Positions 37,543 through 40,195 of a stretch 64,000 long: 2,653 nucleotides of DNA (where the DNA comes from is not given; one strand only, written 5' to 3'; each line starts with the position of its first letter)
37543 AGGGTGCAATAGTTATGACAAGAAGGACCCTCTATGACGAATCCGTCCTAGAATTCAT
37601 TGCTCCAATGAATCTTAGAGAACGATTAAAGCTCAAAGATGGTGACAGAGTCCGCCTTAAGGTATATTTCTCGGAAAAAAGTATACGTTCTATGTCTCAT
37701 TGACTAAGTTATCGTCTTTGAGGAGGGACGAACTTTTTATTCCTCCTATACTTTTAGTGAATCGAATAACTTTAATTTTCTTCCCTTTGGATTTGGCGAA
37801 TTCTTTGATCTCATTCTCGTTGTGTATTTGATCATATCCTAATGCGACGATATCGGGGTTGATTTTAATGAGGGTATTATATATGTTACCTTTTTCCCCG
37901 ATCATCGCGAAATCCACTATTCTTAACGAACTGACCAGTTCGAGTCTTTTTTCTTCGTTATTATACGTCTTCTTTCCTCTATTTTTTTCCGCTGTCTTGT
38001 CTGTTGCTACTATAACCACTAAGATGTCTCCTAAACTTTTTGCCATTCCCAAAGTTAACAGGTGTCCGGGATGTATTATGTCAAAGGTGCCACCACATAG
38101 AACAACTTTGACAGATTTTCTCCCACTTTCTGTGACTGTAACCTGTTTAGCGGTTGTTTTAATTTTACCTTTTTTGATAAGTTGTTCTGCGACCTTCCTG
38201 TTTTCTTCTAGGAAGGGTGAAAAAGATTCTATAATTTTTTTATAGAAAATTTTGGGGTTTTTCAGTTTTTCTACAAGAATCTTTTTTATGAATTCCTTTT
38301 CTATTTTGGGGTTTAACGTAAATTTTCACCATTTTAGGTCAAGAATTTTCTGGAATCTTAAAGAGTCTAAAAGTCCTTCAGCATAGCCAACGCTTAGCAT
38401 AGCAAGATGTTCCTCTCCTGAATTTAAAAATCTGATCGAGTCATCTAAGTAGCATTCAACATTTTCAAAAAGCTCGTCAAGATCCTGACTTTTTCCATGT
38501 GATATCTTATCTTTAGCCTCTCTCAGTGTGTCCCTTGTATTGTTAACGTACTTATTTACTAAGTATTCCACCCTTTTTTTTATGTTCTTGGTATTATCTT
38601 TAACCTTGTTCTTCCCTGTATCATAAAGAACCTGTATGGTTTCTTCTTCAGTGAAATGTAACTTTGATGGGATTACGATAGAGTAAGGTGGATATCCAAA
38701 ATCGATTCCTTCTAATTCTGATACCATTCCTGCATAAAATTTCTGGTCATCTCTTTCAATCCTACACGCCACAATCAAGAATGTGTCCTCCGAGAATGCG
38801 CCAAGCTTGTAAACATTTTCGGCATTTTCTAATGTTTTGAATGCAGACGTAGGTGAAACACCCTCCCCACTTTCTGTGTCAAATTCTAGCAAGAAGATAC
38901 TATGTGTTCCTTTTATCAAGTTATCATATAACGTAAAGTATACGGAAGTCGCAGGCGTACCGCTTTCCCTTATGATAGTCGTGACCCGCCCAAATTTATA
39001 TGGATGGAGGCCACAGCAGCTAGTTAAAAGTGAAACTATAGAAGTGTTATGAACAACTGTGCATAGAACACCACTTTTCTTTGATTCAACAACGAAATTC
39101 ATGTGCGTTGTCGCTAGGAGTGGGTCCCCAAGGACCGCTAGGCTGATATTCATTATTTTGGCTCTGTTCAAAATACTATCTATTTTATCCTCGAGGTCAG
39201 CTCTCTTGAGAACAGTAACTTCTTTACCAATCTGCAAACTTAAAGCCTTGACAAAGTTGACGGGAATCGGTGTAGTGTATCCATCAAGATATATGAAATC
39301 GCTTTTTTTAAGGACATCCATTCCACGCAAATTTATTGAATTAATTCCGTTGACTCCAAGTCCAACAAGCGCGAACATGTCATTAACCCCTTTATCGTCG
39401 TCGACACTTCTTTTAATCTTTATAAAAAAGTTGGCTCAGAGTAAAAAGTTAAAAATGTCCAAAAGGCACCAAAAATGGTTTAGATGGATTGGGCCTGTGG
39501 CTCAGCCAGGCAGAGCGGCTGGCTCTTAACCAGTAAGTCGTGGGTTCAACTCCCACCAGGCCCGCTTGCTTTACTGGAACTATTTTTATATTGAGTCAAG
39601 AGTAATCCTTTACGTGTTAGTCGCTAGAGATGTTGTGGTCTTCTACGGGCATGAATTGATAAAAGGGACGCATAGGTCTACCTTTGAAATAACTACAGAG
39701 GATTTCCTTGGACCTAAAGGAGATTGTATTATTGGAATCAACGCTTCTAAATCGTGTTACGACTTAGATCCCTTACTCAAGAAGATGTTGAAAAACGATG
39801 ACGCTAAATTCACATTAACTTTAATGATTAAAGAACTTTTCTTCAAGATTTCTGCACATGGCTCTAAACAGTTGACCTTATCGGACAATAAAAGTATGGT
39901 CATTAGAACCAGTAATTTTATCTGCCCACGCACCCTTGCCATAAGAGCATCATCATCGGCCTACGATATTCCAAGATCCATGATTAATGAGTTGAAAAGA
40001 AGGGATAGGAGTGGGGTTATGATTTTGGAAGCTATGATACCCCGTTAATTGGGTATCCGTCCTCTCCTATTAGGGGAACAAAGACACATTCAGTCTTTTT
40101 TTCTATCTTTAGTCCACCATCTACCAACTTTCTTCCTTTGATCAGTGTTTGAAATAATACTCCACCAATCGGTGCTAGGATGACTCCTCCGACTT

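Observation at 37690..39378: Diphthine synthase runs in frame through its TGA stop into a start-less FAD synthetase (RibL-like), a candidate for stop-codon readthrough or fusion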

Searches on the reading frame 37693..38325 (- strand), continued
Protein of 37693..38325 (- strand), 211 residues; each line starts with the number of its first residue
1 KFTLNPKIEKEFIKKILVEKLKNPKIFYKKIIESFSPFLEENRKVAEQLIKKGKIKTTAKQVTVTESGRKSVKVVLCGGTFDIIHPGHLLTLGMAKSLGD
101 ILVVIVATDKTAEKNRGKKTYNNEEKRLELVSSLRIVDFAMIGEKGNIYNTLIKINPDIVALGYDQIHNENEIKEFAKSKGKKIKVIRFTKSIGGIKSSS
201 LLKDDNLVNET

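Call 33: list_cluster_members(proteins=[P0121, P0001])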
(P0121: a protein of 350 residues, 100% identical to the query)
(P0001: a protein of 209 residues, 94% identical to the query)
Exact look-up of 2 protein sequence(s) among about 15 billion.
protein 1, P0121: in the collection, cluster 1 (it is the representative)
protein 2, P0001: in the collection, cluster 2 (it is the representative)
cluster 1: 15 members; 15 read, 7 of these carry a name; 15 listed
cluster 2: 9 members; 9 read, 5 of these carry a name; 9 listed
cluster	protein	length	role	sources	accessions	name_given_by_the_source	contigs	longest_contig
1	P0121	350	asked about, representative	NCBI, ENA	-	-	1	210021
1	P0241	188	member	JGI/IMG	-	diphthine synthase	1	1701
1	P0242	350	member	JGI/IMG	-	diphthine synthase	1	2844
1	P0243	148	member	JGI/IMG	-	diphthine synthase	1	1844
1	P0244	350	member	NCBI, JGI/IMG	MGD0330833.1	MAG: diphthine synthase [Nitrososphaeria archaeon] | diphthine synthase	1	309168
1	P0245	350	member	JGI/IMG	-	diphthine synthase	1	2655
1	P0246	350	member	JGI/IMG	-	diphthine synthase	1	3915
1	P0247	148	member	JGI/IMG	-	diphthine synthase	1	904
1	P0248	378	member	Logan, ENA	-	-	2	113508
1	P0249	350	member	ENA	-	-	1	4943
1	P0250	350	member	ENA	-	-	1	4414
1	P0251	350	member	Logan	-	-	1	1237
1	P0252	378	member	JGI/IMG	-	-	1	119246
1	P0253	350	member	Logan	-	-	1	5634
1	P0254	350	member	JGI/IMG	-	-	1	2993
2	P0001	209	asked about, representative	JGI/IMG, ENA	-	cytidyltransferase-like protein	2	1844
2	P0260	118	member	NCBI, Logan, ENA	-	-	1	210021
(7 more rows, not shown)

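Call 36: predict_structure(alignment_id=A1)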
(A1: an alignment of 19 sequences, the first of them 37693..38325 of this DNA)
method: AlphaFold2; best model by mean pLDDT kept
length: 211 residues; sequences in the alignment: 19
mean_pLDDT: 87.9   pTM: 0.84
mean pLDDT of the five models: 87.9, 87.8, 87.1, 85.9, 84.3
residues with pLDDT >= 90: 129; 70-90: 59; 50-70: 20; < 50: 3
segments of 3 or more residues with pLDDT < 50: none
pLDDT, mean of each block of 10 residues (from residue 1): 81 95 91 93 95 93 95 94 88 95 94 85 93 96 79 91 85 90 90 70 59 40
secondary structure, 60 per line:
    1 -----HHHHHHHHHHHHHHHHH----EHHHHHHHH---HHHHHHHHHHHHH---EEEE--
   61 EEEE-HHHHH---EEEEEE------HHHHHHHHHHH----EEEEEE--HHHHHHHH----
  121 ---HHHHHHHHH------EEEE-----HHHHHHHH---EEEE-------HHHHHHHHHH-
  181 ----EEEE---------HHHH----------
elements in order: H6-22 H28-35 H39-51 E55-58 E61-64 H66-70 E74-79 H86-96 E101-106 H109-116 H124-132 E139-142 H148-155 E159-162 H170-179 E185-188 H198-201

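Call 37: search_protein_families(library=ncbifam, proteins=[window:37693-38319:-], max_evalue=0.001)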
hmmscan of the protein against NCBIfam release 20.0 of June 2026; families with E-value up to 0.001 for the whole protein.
window:37693-38319:- (209 aa): 9 families
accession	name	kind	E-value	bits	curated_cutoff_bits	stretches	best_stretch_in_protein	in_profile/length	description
TIGR02199.1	rfaE_dom_II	equivalog_domain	2.2e-22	79.4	181.5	1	66-190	7-132/144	D-glycero-beta-D-manno-heptose 1-phosphate adenylyltransferase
NF008454.0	PRK11316.1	equivalog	3.2e-19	68.9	521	1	45-191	315-462/475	bifunctional D-glycero-beta-D-manno-heptose-7-phosphate kinase/D-glycero-beta-D-manno-heptose 1-phosphate adenylyltransferase HldE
TIGR00125.1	cyt_tran_rel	domain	3.7e-15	55.8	27.7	1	72-135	1-62/65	adenylyltransferase/cytidyltransferase family protein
TIGR01518.1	g3p_cytidyltrns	equivalog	2.3e-13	50.3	165.4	1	73-164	1-92/125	glycerol-3-phosphate cytidylyltransferase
NF001985.0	PRK00777.1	subfamily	1.6e-09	38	104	1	70-133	4-67/157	pantetheine-phosphate adenylyltransferase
NF002250.0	PRK01170.1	subfamily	1.1e-07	31.7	489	1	72-187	2-119/322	bifunctional pantetheine-phosphate adenylyltransferase/NTP phosphatase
NF045965.1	RibF_rel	equivalog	3.3e-05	23.4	200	1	71-140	13-89/279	FAD synthase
TIGR01510.1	coaD_prev_kdtB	equivalog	8.7e-05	22.6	103.3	1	73-131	2-54/155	pantetheine-phosphate adenylyltransferase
NF000840.1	PRK00071.1-3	equivalog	0.00014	21.4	150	1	69-129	5-64/201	nicotinate-nucleotide adenylyltransferase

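Call 38: search_solved_structures(query=window:37693-38319:-, max_evalue=0.001)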
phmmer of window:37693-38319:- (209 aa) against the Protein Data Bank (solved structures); distinct sequences matched with E-value up to 0.001: 6.
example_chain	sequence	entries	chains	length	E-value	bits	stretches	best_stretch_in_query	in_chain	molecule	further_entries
3glv_A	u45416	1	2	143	1.5e-27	99.8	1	73-201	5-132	Lipopolysaccharide core biosynthesis protein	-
3elb_A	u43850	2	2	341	3.4e-12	49.6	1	65-163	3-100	Ethanolamine-phosphate cytidylyltransferase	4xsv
2b7l_A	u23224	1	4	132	4.1e-11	46.1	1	71-180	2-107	glycerol-3-phosphate cytidylyltransferase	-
1coz_A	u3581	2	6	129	2.2e-10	43.7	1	71-163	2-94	PROTEIN (GLYCEROL-3-PHOSPHATE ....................) | glycerol-3-phosphate cytidylyltransferase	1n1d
5x9q_A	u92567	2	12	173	1.1e-08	38.3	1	70-164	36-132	Putative cytidylyltransferase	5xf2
5x3d_A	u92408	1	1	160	3.8e-06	29.9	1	70-200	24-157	Phosphoenolpyruvate phosphomutase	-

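Call 40: fold_search(model_id=the predicted structure, library=pdb)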
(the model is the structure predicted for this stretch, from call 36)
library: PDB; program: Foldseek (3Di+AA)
matches with E <= 10: 1728; with E <= 0.001: 178
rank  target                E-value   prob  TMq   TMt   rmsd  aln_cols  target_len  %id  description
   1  3glv_A                4.2e-12  1.00  0.54  0.90   1.9       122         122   41  Crystal structure of the lipopolysaccharide core biosynthesis protein from Thermoplasma volcanium GSS1 (released 2009-05-12)
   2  5xf2_E                1.8e-09  1.00  0.50  0.71   3.4       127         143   28  Crystal structure of SeMet-HldC from Burkholderia pseudomallei (released 2017-07-19)
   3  5xf2_A                2.6e-09  1.00  0.49  0.71   3.5       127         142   28  Crystal structure of SeMet-HldC from Burkholderia pseudomallei (released 2017-07-19)
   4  5xf2_B                2.7e-09  1.00  0.54  0.70   3.5       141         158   26  Crystal structure of SeMet-HldC from Burkholderia pseudomallei (released 2017-07-19)
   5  2b7l_A                5.7e-09  1.00  0.47  0.82   2.6       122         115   30  Crystal Structure of CTP:Glycerol-3-Phosphate Cytidylyltransferase from Staphylococcus aureus (released 2006-06-27)
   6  5x3d                  1.8e-08  1.00  0.48  0.77   3.0       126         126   25  Crystal structure of HEP-CMP-bound form of cytidylyltransferase (CyTase) domain of Fom1 from Streptomyces wedmorensis (released 2017-09-13)
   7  2b7l_B                2.1e-08  1.00  0.46  0.81   2.6       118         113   30  Crystal Structure of CTP:Glycerol-3-Phosphate Cytidylyltransferase from Staphylococcus aureus (released 2006-06-27)
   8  1coz_A                2.8e-08  1.00  0.50  0.80   3.5       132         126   28  CTP:GLYCEROL-3-PHOSPHATE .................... FROM BACILLUS SUBTILIS (released 1999-10-06)
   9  4zcs_A                3.0e-08  1.00  0.48  0.68   4.4       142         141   25  Crystal structure of the C-terminal catalytic domain of Plasmodium falciparum CTP:phosphocholine cytidylyltransferase  (released 2016-08-17)
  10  4zcs_B                4.3e-08  1.00  0.48  0.69   4.1       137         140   26  Crystal structure of the C-terminal catalytic domain of Plasmodium falciparum CTP:phosphocholine cytidylyltransferase  (released 2016-08-17)
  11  9hsq                  4.9e-08  1.00  0.48  0.73   3.5       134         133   25  Crystal structure of C-terminal catalytic domain of Plasmodium falciparum CTP:phosphocholine cytidylyltransferase with 4 (released 2025-02-05)
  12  4xsv                  5.5e-08  1.00  0.51  0.36   3.7       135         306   27  Human CTP: Phosphoethanolamine Cytidylyltransferase in complex with CTP (released 2016-03-16)
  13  3elb                  6.6e-08  1.00  0.48  0.34   4.3       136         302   25  Human CTP: Phosphoethanolamine Cytidylyltransferase in complex with CMP (released 2008-10-21)
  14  4zcs_F                9.0e-08  1.00  0.48  0.69   4.3       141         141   25  Crystal structure of the C-terminal catalytic domain of Plasmodium falciparum CTP:phosphocholine cytidylyltransferase  (released 2016-08-17)
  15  4zcq                  1.1e-07  1.00  0.47  0.73   3.3       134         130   25  Crystal structure of the C-terminal catalytic domain of Plasmodium falciparum CTP:phosphocholine cytidylyltransferase in (released 2016-09-14)
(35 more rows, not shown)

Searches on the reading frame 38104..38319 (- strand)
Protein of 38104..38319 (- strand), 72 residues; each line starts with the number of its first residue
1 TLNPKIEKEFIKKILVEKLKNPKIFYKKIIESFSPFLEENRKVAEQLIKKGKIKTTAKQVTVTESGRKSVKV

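Call 58: search_protein_families(library=pfam, proteins=[window:38104-38319:-], max_evalue=10)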
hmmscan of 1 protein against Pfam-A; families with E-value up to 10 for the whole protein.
window:38104-38319:- (72 aa): 1 family
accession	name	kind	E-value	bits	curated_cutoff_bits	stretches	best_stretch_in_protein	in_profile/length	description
PF15742.10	DUF4686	-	0.022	14.3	31.3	1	13-63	312-362/384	Domain of unknown function (DUF4686)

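Call 64: predict_structure(alignment_id=A4)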
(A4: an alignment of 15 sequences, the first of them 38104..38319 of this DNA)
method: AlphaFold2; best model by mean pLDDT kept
length: 72 residues; sequences in the alignment: 15
mean_pLDDT: 89.7   pTM: 0.74
mean pLDDT of the five models: 89.7, 88.4, 87.6, 84.9, 83.5
residues with pLDDT >= 90: 48; 70-90: 22; 50-70: 2; < 50: 0
segments of 3 or more residues with pLDDT < 50: none
pLDDT, mean of each block of 10 residues (from residue 1): 86 91 90 92 94 91 91 67
secondary structure, 60 per line:
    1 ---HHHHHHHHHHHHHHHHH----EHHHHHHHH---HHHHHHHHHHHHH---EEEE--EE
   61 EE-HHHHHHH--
elements in order: H4-20 H26-33 H37-49 E53-56 E59-62 H64-70

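Call 66: fold_search(model_id=the predicted structure, library=pdb)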
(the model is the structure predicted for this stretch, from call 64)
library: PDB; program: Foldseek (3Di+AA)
matches with E <= 10: 1335; with E <= 0.001: 0
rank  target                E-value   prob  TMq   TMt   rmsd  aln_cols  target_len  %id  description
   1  9c4c_F                6.2e-02  1.00  0.71  0.42   2.5        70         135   18  The structure of two MntR dimers bound to the native mnep promoter sequence (released 2024-08-14)
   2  2nnn_D                6.6e-02  0.99  0.62  0.37   2.9        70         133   17  Crystal structure of probable transcriptional regulator from Pseudomonas aeruginosa (released 2006-11-21)
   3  1bi2_B                8.6e-02  0.99  0.69  0.41   2.5        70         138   11  STRUCTURE OF APO-AND HOLO-DIPHTHERIA TOXIN REPRESSOR (released 1999-06-22)
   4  2nnn_A                9.2e-02  0.98  0.62  0.37   2.9        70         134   17  Crystal structure of probable transcriptional regulator from Pseudomonas aeruginosa (released 2006-11-21)
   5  4ld5_B                9.8e-02  1.00  0.73  0.44   1.9        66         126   15  Crystal structure of MepR Q18P mutant from multidrug resistant S. aureus clinical isolate (released 2013-09-11)
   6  4rgu_B                1.0e-01  0.92  0.55  0.32   4.2        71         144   22  Crystal Structure of Putative MarR Family Transcriptional Regulator HcaR from Acinetobacter sp. ADP complexed with fer (released 2015-03-04)
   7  4rgx_B                1.1e-01  0.95  0.57  0.35   3.3        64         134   23  Crystal Structure of Putative MarR Family Transcriptional Regulator HcaR from Acinetobacter sp. ADP complexed with 3,4 (released 2015-03-04)
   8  4hv6_B                1.2e-01  1.00  0.73  0.43   2.1        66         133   17  Structure of MNTR H77A mutant in apo- and mn-bound forms (released 2012-11-21)
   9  2f5c                  1.2e-01  0.99  0.70  0.40   2.6        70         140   16  Bacillus subtilis Manganese transport regulator (MNTR) bound to manganese, hexagonal crystal form (released 2006-03-07)
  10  1xcv                  1.2e-01  0.97  0.65  0.38   3.4        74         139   11  Crystal Structure Of (H79AC102D)Dtxr complexed with Nickel(II) (released 2005-08-16)
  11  4hx8_A                1.3e-01  1.00  0.75  0.44   1.9        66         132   18  Structure of metal-free MNTR mutant E11K (released 2012-11-21)
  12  4hv6_A                1.3e-01  0.99  0.74  0.44   2.4        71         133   18  Structure of MNTR H77A mutant in apo- and mn-bound forms (released 2012-11-21)
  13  2f5f_B                1.3e-01  0.99  0.74  0.43   2.4        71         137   18  Bacillus subtilis manganese transport regulator (MNTR) bound to manganese, AC conformation, pH 8.5 (released 2006-03-07)
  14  8bie_A                1.3e-01  0.92  0.57  0.17   4.3        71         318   11  O-Methyltransferase Plu4894 in complex with SAH (released 2023-03-08)
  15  2f5f_A                1.4e-01  0.99  0.72  0.42   2.2        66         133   17  Bacillus subtilis manganese transport regulator (MNTR) bound to manganese, AC conformation, pH 8.5 (released 2006-03-07)
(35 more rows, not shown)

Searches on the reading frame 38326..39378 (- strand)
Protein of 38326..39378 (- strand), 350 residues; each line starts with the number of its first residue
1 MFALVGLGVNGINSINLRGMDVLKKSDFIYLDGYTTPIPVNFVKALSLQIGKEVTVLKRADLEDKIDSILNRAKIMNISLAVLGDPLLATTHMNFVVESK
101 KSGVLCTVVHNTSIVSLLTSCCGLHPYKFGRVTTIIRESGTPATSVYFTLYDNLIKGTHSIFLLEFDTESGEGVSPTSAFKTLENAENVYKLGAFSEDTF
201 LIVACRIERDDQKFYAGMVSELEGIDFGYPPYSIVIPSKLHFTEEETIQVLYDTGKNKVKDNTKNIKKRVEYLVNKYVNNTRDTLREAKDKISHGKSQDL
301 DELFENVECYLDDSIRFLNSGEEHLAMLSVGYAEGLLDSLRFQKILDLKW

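Call 6: search_protein_families(library=pfam, proteins=[window:38329-39378:-], max_evalue=0.01)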
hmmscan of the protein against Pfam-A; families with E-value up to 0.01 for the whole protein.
window:38329-39378:- (350 aa): 2 families
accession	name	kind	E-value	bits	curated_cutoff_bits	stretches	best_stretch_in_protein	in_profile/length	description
PF00590.25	TP_methylase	-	7.7e-12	46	27.8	1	1-162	1-164/212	Tetrapyrrole (Corrin/Porphyrin) Methylases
PF04010.18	DUF357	-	2.2e-11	44.1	29.4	1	276-345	1-72/73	Protein of unknown function (DUF357)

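Call 12: find_encoding_contigs(protein=window:38326-39378:-, flank=3000, max_places=6)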
Protein window:38326-39378:- (350 aa): no gene with exactly this product is on record in the collection.

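Call 37: search_protein_families(library=ncbifam, proteins=[window:38329-39378:-], max_evalue=0.001)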
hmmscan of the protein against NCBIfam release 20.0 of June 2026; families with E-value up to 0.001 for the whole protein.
window:38329-39378:- (350 aa): 2 families
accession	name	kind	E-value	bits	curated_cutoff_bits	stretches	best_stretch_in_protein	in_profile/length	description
TIGR00522.1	dph5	equivalog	1.1e-49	169.1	114.3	1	1-253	1-256/258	diphthine synthase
NF004060.0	PRK05576.1-3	equivalog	2.4e-05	24.2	189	1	1-119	1-123/202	cobalt-factor II C(20)-methyltransferase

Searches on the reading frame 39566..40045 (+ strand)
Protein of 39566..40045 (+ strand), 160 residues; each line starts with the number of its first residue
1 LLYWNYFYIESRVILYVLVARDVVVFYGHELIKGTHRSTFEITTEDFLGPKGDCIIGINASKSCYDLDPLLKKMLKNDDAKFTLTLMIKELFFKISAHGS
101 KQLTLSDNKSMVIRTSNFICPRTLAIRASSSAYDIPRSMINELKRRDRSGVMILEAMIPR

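Call 6: search_protein_families(library=pfam, proteins=[window:39566-40045:+], max_evalue=0.01)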
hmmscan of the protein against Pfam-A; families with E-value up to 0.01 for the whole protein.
window:39566-40045:+ (160 aa): 1 family
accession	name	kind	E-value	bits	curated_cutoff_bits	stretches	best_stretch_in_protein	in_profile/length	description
PF04027.18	DUF371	-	8.5e-45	152.4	25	1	25-152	2-129/133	Domain of unknown function (DUF371)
